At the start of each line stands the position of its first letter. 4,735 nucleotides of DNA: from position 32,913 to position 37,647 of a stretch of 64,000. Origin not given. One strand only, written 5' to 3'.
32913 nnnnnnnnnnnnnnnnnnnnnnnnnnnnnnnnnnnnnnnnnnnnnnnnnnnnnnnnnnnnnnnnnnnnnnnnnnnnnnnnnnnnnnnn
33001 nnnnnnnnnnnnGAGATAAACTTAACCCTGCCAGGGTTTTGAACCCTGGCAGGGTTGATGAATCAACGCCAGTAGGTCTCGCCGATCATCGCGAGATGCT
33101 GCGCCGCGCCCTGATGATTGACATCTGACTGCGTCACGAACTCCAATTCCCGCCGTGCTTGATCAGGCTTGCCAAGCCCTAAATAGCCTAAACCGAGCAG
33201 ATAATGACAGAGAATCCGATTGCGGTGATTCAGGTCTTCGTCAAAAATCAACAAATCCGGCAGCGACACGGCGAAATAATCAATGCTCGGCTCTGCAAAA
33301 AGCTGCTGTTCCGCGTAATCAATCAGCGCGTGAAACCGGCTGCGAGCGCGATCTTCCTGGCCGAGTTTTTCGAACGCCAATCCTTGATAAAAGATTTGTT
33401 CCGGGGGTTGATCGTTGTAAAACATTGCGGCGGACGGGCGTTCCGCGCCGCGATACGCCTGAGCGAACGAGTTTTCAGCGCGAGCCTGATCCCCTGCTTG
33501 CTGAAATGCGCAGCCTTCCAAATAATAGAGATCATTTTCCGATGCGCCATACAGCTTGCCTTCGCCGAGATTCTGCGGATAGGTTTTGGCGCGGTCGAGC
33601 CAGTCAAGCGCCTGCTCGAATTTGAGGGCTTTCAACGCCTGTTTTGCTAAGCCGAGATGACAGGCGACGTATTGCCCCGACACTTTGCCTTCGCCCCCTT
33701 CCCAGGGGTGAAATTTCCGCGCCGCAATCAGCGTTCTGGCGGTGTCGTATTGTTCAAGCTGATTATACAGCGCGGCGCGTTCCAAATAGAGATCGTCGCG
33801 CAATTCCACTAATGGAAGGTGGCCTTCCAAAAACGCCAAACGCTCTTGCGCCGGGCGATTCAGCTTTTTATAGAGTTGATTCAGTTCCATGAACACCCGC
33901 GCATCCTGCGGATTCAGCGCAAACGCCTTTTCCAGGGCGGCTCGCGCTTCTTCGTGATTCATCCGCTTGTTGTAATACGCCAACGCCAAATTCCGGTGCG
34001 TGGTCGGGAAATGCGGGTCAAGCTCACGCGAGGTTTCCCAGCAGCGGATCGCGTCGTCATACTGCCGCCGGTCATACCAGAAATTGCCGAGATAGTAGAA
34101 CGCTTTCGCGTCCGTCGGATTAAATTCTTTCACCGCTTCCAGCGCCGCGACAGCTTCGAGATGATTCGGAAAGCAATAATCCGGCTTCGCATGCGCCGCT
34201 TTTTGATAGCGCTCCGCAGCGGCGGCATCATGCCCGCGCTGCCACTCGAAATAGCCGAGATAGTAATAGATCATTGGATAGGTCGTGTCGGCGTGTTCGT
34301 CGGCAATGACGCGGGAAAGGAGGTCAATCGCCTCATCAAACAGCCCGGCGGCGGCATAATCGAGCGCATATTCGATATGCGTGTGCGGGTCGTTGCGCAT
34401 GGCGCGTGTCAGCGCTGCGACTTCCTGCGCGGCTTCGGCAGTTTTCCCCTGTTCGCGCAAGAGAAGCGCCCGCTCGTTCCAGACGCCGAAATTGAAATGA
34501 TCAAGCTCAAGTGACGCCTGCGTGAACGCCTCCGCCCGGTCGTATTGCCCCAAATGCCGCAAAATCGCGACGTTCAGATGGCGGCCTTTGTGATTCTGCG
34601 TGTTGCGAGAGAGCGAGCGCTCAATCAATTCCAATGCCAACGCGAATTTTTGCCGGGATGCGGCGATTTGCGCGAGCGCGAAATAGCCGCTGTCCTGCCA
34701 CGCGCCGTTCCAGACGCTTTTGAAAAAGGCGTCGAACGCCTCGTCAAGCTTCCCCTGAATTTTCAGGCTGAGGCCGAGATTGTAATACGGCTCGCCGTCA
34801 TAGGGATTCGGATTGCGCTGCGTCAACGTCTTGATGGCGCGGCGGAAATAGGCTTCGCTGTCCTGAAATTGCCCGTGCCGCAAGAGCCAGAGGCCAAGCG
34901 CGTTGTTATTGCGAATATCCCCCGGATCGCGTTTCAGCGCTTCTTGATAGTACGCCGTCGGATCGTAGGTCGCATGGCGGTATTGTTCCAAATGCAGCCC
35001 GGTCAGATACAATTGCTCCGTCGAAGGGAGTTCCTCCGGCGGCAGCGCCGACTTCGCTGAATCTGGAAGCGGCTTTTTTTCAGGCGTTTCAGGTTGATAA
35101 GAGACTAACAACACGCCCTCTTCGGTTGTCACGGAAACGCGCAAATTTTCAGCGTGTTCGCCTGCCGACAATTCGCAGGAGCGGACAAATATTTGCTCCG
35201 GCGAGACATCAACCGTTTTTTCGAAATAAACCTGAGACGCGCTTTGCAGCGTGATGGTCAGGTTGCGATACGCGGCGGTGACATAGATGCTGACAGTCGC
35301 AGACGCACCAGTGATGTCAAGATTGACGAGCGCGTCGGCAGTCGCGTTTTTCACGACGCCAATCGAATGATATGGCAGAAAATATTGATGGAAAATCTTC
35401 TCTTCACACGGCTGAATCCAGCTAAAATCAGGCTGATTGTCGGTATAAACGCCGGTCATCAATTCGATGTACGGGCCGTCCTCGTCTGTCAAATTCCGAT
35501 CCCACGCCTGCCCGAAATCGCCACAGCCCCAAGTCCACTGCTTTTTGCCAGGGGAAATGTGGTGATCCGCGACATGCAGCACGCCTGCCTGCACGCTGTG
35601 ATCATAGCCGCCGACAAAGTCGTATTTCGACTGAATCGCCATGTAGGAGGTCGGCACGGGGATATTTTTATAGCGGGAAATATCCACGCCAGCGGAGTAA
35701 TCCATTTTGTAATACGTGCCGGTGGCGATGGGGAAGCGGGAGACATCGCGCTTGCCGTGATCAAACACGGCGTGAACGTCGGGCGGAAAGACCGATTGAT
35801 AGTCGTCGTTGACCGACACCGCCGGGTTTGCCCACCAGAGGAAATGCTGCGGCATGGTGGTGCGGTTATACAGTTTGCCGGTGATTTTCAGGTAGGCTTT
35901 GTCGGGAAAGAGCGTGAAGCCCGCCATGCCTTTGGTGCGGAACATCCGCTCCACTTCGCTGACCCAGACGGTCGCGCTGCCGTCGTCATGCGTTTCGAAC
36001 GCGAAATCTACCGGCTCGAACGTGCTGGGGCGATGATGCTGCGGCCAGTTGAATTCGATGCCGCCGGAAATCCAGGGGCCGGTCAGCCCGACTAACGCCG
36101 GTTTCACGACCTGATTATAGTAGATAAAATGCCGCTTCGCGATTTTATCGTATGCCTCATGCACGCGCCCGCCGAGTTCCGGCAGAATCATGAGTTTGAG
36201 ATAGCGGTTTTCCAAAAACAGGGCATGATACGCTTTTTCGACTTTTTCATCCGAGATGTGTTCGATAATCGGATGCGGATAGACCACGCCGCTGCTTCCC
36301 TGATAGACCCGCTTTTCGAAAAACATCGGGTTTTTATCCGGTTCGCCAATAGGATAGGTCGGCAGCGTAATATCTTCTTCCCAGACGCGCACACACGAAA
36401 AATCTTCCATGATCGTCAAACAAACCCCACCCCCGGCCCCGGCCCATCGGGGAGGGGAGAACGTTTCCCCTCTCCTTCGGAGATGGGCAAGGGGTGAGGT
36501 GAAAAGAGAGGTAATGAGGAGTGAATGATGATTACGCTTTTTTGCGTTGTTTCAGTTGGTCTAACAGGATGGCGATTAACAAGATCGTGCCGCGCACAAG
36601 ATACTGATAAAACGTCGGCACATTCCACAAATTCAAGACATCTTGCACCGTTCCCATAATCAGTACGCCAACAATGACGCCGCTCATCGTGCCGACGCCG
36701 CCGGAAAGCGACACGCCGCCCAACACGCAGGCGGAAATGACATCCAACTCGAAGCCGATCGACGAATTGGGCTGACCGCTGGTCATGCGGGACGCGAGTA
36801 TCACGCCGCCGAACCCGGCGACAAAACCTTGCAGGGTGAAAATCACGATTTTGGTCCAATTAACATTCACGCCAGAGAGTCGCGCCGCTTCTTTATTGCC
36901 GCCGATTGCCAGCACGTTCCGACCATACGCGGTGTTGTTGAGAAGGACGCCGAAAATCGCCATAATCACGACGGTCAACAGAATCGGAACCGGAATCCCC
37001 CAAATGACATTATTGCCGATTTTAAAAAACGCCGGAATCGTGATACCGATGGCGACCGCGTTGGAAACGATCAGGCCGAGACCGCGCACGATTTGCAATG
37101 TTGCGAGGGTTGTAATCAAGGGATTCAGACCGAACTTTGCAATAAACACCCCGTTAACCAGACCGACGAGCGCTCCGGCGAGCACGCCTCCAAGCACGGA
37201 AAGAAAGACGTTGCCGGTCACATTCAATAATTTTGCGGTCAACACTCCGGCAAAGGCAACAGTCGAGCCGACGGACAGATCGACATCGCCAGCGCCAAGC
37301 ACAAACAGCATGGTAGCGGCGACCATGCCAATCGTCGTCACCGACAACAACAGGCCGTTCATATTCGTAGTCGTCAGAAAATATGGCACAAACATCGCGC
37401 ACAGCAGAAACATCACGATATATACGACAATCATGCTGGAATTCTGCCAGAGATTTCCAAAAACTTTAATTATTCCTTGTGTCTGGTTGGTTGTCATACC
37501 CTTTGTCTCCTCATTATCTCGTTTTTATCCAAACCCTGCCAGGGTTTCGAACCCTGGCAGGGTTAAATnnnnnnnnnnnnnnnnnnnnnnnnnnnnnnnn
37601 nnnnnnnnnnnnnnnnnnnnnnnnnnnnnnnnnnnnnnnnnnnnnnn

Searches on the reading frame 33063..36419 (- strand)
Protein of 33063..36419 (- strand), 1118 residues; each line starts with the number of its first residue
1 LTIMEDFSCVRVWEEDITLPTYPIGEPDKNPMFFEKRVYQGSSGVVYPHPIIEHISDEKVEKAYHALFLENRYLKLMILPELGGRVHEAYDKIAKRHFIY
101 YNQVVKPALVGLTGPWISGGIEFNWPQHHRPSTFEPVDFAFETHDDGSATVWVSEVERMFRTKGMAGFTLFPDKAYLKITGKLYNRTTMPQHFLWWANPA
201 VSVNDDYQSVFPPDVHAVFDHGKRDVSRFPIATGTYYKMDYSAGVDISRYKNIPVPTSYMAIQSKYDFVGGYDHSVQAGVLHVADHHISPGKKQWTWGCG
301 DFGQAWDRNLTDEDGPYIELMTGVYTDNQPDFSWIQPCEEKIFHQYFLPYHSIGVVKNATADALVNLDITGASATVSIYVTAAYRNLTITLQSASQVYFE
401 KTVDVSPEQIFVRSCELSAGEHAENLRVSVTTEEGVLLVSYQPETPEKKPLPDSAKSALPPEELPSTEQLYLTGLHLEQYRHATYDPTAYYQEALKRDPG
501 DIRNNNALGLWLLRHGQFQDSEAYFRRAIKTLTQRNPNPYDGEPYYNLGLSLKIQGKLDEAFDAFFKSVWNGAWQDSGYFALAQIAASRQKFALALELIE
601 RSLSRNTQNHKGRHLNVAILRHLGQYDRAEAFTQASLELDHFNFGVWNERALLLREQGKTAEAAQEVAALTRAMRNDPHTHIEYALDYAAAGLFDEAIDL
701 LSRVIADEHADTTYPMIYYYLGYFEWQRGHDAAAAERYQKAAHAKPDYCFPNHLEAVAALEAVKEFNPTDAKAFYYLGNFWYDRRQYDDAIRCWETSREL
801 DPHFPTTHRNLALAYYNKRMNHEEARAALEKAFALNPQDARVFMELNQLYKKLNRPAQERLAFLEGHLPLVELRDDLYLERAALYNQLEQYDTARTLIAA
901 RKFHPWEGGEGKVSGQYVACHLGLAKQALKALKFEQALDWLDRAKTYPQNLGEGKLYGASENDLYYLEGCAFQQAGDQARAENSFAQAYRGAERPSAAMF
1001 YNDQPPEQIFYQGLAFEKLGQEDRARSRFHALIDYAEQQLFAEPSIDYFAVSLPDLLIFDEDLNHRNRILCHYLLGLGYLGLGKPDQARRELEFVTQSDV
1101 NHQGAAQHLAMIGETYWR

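Call 3: search_protein_families(library=pfam, proteins=[window:33063-36419:-], max_evalue=0.01)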
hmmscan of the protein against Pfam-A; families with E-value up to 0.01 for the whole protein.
window:33063-36419:- (1118 aa): 15 families
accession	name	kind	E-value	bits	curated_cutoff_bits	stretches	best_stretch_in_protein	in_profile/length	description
PF17128.10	DUF5107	-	2.4e-55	188.1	24.4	1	46-334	6-285/310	Domain of unknown function (DUF5107)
PF07719.23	TPR_2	-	3.4e-27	92.7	27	1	771-803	1-33/34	Tetratricopeptide repeat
PF00515.34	TPR_1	-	1e-19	69.9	27.8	1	771-804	1-34/34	Tetratricopeptide repeat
PF13432.12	TPR_16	-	1.3e-15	57.9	32.7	2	782-840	8-65/65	Tetratricopeptide repeat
PF13431.12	TPR_17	-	1e-14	53.9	24.4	0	634-664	3-33/34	Tetratricopeptide repeat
PF13428.12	TPR_14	-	1.5e-13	50.4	23.5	0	813-848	8-43/44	Tetratricopeptide repeat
PF13424.12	TPR_12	-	1.5e-11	44.7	30.1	1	506-565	7-68/77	Tetratricopeptide repeat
PF13414.12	TPR_11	-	3.8e-10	39.7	26.8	1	782-817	5-40/42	TPR repeat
PF14559.12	TPR_19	-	1.8e-09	38.2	25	2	654-713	1-60/68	Tetratricopeptide repeat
PF12895.13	ANAPC3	-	4.3e-09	37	27.2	1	755-832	7-82/82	Anaphase-promoting complex, cyclosome, subunit 3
PF13181.12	TPR_8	-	1.1e-07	31.9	25.7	0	821-839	16-34/34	Tetratricopeptide repeat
PF23914.1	TPR_CcmH_CycH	-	4.2e-06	27.1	42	0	821-858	65-102/158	Cytochrome c-type biogenesis protein H TPR domain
PF25063.1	ARM_TT21_C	-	0.00079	19.8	35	0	577-632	96-151/209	Tetratricopeptide repeat protein 21 C-terminal ARM domain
PF25064.1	ARM_TT21_5th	-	0.0032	18.2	27.8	0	488-584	21-114/117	TT21 fifth ARM repeats domain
PF14561.12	TPR_20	-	0.0047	17.6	25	0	661-713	2-57/90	Tetratricopeptide repeat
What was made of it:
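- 33063..36419 (-): DUF5107 plus TPR protein, probably the last large gene of the same operon. Call 3.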

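Call 4: search_protein_families(library=ncbifam, proteins=[window:33063-36419:-], max_evalue=0.01)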
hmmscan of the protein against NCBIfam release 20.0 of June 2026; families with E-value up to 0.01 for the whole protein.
window:33063-36419:- (1118 aa): 17 families
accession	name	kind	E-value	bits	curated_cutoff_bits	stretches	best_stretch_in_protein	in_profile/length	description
NF040959.1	MamA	equivalog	1e-25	90.4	200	2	686-835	45-202/204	magnetosome protein MamA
TIGR02917.1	PEP_TPR_lipo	equivalog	8.2e-21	73.6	312.2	2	555-746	138-326/899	XrtA/PEP-CTERM system TPR-repeat protein PrsT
TIGR02521.1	type_IV_pilW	equivalog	5.2e-16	58.9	154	2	488-633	85-226/234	type IV pilus biogenesis/stability protein PilW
NF033762.1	social_mot_Tgl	equivalog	1.2e-08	34.6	225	1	750-853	79-183/252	social motility TPR repeat lipoprotein Tgl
NF052415.1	T3SS_chap_SctY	equivalog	4.7e-08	33.5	70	0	656-740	18-102/106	type III secretion apparatus assembly chaperone SctY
NF008757.0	PRK11788.1-5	equivalog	1.2e-07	31.2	363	1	678-855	107-298/388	lipopolysaccharide assembly protein LapB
NF033758.1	gliding_GltE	equivalog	2.2e-07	30.2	225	0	541-666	221-346/411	adventurous gliding motility TPR repeat lipoprotein GltE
TIGR02795.1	tol_pal_ybgF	equivalog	5e-07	30.3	90.1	0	770-833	38-103/119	tol-pal system protein YbgF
NF033920.0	C39_PA2778_fam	equivalog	1e-06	28.3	150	1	735-837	156-255/255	PA2778 family cysteine peptidase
TIGR00990.1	3a0801s09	subfamily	2.3e-06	26.5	757.25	0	761-827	389-454/615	mitochondrial import receptor subunit TOM70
TIGR02552.1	LcrH_SycD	equivalog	4.4e-06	26.4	104.8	1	756-845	37-124/136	SycD/LcrH family type III secretion system chaperone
TIGR04510.1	mod_pep_cyc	subfamily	1e-05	24.3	400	0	462-636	463-625/814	putative peptide modification system cyclase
NF008391.2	PRK11189.1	equivalog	3.2e-05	23.6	250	1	765-840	93-167/297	lipoprotein NlpI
NF052312.1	T9SS_PorW_SprE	equivalog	3.3e-05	22.7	250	0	557-620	271-334/716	type IX secretion system periplasmic lipoprotein PorW/SprE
TIGR00540.1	TPR_hemY_coli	hypoth_equivalog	0.00015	20.7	142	0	580-812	156-366/385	heme biosynthesis-associated TPR protein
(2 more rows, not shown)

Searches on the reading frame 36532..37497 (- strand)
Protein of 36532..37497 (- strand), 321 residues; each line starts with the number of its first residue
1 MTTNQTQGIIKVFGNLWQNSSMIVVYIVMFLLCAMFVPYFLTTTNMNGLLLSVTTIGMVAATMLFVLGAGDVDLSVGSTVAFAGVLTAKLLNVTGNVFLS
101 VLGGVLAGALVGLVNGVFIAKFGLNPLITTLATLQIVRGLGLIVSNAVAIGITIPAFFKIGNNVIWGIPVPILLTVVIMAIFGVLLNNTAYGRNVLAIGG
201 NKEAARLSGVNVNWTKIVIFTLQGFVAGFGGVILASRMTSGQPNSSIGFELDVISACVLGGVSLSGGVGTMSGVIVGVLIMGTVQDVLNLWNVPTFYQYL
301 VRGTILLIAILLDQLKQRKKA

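Call 3: search_protein_families(library=pfam, proteins=[window:36532-37497:-], max_evalue=0.01)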
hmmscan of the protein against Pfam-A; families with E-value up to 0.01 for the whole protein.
window:36532-37497:- (321 aa): 1 family
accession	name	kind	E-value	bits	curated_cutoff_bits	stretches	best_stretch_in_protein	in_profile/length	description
PF02653.21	BPD_transp_2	-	9e-41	140.2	26.8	1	47-309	3-268/269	Branched-chain amino acid transport system / permease component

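Call 4: search_protein_families(library=ncbifam, proteins=[window:36532-37497:-], max_evalue=0.01)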
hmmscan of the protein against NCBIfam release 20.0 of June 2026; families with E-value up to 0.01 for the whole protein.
window:36532-37497:- (321 aa): 14 families
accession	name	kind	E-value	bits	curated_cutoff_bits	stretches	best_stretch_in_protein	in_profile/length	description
NF008441.0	PRK11285.1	equivalog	3.4e-134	447.2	378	1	13-320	23-330/333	L-arabinose ABC transporter permease AraH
NF007252.0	PRK09699.1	equivalog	3.8e-59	200.6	396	1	11-315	17-323/326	D-allose ABC transporter permease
NF007067.0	PRK09512.1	equivalog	3.1e-58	197.5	398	1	16-316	17-320/321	ribose ABC transporter permease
NF040906.3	GguB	equivalog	6.6e-56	190.1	450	2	167-319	223-375/375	multiple monosaccharide ABC transporter permease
NF007014.0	PRK09478.1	equivalog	3.4e-49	168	386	1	13-320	9-335/336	galactose/methyl galactoside ABC transporter permease MglC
NF008630.0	PRK11618.1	equivalog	4.3e-47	160.9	363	1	23-316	13-312/331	galactofuranose ABC transporter, permease protein YjfF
NF011961.0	PRK15432.1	equivalog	1.1e-34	120.2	388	1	21-313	12-304/344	autoinducer 2 ABC transporter permease LsrC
NF011612.1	PRK15038.1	equivalog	5.3e-31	108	500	1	21-311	7-303/322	autoinducer 2 ABC transporter permease LsrD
NF041862.1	YtfT_transport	equivalog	3.5e-27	95.5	535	1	17-312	23-323/339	galactofuranose ABC transporter, ATP-binding protein YtfT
TIGR03727.1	urea_t_UrtC_arc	equivalog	2.4e-07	30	575.55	1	173-312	199-332/369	urea ABC transporter, permease protein UrtC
NF008450.0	PRK11301.1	subfamily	3.2e-07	30.1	366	1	162-309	259-397/418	high-affinity branched-chain amino acid ABC transporter permease LivM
TIGR03409.1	urea_trans_UrtB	equivalog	7.5e-07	29.1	250.3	1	87-308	49-277/291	urea ABC transporter permease subunit UrtB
TIGR03408.1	urea_trans_UrtC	equivalog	4.4e-06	26.7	296.2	1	174-312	174-306/313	urea ABC transporter permease subunit UrtC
NF047929.1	ABC_B6_perm_2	equivalog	9.6e-05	21.7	400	1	42-319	49-332/337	putative B6 ABC transporter permease subunit 2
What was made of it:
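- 36532..37497 (-): AraH-like permease (BPD_transp_2). Calls 3 and 4.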
